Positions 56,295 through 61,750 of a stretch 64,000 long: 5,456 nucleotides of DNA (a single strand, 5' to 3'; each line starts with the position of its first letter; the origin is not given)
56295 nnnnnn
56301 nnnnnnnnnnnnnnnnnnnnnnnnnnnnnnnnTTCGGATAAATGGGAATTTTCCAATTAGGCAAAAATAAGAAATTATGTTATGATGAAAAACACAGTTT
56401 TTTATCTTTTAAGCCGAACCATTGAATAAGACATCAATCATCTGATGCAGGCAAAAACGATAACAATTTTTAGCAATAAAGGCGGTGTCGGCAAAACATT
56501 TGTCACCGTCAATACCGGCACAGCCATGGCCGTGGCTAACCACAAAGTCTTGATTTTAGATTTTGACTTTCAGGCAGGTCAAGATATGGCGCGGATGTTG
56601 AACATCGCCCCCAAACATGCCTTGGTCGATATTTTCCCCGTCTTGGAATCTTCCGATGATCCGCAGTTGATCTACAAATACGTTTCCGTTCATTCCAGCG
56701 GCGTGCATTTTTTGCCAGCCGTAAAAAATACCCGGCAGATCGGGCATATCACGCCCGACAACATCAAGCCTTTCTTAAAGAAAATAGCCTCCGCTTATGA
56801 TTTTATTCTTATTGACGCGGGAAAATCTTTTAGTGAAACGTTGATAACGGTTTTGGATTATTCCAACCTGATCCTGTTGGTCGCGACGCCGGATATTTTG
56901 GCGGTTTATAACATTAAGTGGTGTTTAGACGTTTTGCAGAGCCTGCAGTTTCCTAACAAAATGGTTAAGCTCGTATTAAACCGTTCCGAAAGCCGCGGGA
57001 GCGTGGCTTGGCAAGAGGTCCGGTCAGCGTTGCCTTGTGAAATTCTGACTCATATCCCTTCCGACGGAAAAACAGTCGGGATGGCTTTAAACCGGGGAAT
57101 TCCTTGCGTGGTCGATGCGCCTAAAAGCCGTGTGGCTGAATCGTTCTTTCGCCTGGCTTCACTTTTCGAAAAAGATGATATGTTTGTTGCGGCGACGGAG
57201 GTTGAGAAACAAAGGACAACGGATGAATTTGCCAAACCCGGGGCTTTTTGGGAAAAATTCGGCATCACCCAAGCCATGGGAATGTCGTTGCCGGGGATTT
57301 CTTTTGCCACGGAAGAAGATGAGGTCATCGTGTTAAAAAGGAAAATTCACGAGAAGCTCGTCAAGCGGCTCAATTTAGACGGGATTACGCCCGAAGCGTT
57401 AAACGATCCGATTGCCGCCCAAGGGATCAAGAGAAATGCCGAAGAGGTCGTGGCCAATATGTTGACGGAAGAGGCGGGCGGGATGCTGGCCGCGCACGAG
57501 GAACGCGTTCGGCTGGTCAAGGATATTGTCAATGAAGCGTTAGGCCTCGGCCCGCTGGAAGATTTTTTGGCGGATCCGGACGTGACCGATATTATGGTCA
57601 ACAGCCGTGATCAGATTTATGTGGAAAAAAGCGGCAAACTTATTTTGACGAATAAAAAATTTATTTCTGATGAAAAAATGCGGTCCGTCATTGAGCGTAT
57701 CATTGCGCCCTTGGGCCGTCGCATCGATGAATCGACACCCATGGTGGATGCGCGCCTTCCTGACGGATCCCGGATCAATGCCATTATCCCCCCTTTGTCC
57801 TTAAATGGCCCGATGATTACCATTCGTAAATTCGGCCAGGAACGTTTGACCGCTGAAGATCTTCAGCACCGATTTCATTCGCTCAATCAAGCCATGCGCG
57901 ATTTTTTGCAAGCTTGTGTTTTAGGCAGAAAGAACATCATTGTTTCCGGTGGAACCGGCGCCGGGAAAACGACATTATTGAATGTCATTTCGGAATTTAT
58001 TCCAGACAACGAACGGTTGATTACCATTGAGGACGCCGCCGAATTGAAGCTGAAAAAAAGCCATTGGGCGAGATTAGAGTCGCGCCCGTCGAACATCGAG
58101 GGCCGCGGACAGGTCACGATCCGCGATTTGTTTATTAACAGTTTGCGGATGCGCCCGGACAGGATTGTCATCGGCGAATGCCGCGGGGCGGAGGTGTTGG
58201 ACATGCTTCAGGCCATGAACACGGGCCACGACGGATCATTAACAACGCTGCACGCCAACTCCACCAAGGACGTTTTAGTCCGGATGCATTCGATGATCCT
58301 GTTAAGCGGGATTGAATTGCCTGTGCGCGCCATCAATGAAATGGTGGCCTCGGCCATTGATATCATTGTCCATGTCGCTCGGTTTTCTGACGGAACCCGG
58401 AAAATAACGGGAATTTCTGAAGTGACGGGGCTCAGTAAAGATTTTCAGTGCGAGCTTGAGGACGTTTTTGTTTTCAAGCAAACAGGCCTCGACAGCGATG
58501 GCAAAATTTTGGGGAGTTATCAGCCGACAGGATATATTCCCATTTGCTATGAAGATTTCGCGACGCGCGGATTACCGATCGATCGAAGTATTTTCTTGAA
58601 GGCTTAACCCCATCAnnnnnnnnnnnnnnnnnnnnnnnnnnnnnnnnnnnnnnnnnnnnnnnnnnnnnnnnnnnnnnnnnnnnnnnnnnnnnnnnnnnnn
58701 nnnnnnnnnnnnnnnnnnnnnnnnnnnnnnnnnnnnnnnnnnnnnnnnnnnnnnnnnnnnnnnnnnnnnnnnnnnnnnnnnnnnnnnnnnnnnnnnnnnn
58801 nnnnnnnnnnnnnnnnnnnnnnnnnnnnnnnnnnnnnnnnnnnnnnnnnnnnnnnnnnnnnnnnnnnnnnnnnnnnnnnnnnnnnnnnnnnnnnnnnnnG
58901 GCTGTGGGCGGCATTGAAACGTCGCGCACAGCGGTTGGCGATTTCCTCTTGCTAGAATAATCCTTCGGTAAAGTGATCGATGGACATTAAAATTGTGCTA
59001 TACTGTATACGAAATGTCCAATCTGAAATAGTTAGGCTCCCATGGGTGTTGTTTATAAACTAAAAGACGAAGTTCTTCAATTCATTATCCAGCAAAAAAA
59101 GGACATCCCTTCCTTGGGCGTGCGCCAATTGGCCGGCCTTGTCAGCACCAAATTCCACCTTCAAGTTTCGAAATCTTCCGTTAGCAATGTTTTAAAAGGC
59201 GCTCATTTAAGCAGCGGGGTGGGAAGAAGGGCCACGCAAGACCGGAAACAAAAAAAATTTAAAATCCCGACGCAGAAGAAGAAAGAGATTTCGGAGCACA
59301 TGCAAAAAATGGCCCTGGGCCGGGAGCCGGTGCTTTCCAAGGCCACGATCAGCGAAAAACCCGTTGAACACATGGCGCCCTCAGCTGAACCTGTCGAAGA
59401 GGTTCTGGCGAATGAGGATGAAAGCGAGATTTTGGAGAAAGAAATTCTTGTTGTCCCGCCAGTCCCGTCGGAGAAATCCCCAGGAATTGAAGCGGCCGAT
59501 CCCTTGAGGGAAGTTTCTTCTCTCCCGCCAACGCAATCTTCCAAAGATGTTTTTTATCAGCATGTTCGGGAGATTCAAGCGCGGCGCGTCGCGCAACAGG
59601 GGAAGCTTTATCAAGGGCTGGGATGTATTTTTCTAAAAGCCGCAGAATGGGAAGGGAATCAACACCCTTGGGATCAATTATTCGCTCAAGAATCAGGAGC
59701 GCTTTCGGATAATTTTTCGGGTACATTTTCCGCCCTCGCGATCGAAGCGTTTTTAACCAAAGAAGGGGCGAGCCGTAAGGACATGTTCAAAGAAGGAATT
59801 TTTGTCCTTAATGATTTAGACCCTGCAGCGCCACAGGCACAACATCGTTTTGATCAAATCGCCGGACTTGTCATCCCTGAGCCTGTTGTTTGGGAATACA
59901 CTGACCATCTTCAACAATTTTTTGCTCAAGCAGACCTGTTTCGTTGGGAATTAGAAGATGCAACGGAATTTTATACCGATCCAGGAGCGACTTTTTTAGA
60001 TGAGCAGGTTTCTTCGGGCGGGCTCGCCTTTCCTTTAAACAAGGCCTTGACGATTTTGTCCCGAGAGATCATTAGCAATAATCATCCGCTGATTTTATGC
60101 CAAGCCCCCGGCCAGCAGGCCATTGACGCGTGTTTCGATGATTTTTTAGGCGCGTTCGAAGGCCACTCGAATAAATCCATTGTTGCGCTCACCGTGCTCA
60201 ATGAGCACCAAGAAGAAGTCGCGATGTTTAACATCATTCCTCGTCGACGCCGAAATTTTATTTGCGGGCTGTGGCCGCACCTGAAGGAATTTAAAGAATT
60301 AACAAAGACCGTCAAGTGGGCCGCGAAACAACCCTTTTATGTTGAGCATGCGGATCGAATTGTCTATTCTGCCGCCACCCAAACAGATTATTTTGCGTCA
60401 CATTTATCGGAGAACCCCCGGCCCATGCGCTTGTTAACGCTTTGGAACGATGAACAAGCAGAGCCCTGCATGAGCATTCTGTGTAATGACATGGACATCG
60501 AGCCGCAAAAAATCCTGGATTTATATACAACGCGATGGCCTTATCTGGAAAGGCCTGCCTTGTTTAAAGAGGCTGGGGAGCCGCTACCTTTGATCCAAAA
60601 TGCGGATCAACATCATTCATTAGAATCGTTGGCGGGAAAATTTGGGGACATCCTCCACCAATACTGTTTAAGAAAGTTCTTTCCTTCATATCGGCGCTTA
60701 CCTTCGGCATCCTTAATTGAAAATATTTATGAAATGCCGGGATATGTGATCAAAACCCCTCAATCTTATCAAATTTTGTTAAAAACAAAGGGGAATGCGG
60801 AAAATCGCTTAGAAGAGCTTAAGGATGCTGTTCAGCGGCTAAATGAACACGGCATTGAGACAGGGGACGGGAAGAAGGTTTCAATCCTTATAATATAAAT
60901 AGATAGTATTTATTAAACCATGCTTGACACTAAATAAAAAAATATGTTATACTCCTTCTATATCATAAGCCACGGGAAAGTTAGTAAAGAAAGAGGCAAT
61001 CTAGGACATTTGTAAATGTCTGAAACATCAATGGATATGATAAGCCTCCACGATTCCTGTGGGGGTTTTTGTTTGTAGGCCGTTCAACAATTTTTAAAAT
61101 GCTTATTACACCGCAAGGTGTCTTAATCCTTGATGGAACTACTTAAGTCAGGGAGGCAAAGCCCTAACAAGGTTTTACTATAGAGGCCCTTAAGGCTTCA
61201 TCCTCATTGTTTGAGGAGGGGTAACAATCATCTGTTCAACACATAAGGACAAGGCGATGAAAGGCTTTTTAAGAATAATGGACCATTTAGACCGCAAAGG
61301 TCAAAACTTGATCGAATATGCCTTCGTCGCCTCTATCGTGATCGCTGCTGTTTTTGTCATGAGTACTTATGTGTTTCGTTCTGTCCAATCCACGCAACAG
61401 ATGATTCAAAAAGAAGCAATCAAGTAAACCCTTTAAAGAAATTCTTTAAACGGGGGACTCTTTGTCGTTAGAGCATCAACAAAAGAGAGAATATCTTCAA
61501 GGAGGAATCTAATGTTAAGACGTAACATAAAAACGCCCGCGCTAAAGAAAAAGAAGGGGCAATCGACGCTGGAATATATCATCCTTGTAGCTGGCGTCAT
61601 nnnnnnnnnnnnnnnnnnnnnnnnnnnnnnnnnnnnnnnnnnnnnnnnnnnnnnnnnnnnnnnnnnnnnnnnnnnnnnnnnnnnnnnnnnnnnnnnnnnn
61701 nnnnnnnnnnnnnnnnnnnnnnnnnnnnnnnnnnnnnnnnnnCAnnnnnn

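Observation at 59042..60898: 618-aa orphan protein inside the pilus locus, with an HTH-like N-terminus and a transposase-like YxxRW motif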

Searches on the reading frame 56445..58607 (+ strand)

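Call 3: search_protein_families(library=pfam, proteins=[window:56445-58607:+], max_evalue=1)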
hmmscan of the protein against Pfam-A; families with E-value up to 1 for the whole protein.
window:56445-58607:+ (720 aa): 30 families (the best 25 are shown)
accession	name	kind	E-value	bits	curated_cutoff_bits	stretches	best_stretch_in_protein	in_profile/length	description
PF00437.27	T2SSE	-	2.8e-59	201.1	24.9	1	366-646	3-279/370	Type II/IV secretion system protein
PF13614.12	AAA_31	-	3.6e-17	63.3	27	1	4-168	2-168/177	AAA domain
PF10609.15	ParA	-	3.1e-14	53.4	27.1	1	4-238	4-242/246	NUBPL iron-transfer P-loop NTPase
PF01656.29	CbiA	-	2.8e-12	47.1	25.4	1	6-207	1-112/125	CobQ/CobB/MinD/ParA nucleotide binding domain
PF00142.24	Fer4_NifH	-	5.9e-05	23.1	25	1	8-44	5-40/271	4Fe-4S iron sulfur cluster binding proteins, NifH/frxC family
PF13245.12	AAA_19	-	8.1e-05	23.2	25.1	1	493-523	9-39/134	AAA domain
PF02374.21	ArsA_ATPase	-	0.00034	20.4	24.3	1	6-41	3-38/305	Anion-transporting ATPase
PF00005.33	ABC_tran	-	0.0011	20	25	1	498-536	14-51/137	ABC transporter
PF06564.18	CBP_BcsQ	-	0.0017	18.3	21.3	1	6-151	4-149/234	Cellulose biosynthesis protein BcsQ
PF13481.12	AAA_25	-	0.0022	18.1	27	0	2-41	31-81/195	AAA domain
PF13604.12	AAA_30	-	0.0037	17.5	27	1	491-522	14-45/191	AAA domain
PF13191.12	AAA_16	-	0.0067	17.4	32.6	1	483-526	11-55/167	AAA ATPase domain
PF01078.27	Mg_chelatase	-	0.0096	15.8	20.3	1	483-532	10-59/207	Magnesium chelatase, subunit ChlI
PF07015.17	VirC1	-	0.031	14.1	24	0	5-41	3-39/231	VirC1 protein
PF25199.1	nSTAND_NTPase5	-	0.042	14.1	34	1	493-519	39-66/145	Novel STAND NTPase 5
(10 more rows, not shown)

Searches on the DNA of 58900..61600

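Call 35: search_rna_families(source=window, start=58900, end=61600, threshold=evalue, max_evalue=1)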
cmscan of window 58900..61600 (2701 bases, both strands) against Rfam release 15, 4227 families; matches with E-value up to 1: 0.
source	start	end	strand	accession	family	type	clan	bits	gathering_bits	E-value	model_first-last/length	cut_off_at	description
